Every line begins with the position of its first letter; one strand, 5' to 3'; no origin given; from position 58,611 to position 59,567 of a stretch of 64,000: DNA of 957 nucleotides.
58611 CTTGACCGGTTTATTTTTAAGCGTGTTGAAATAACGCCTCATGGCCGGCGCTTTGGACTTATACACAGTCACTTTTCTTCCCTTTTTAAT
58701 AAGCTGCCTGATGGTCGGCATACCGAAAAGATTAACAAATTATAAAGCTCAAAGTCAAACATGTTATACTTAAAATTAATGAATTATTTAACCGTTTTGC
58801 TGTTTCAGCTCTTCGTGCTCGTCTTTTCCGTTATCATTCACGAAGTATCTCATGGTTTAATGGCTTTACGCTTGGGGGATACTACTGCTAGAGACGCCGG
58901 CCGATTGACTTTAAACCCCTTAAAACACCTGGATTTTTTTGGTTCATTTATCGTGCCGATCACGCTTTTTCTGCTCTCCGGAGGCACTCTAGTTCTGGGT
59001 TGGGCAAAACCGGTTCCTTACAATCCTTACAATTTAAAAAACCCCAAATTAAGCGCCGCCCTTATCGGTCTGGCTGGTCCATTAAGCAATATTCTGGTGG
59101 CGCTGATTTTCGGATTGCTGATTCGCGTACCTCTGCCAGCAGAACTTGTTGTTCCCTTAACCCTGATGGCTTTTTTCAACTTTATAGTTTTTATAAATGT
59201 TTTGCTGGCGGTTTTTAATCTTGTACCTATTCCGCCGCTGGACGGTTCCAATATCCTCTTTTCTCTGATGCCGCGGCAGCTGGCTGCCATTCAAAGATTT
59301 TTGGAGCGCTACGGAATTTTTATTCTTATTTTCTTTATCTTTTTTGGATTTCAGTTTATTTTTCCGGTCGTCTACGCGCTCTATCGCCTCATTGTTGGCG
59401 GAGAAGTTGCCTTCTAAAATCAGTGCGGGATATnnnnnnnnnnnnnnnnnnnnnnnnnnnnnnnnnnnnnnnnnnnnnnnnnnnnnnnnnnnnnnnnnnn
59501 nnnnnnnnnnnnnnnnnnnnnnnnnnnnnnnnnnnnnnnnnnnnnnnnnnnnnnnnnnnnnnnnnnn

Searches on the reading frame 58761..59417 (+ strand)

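Call 75: search_protein_families(library=pfam, proteins=[window:58761-59417:+], max_evalue=0.01)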
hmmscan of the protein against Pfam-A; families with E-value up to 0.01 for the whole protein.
window:58761-59417:+ (218 aa): 1 family
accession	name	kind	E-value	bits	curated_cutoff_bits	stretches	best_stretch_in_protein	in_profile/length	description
PF02163.28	Peptidase_M50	-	6.2e-16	58.8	27.2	2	134-190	158-219/221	Peptidase family M50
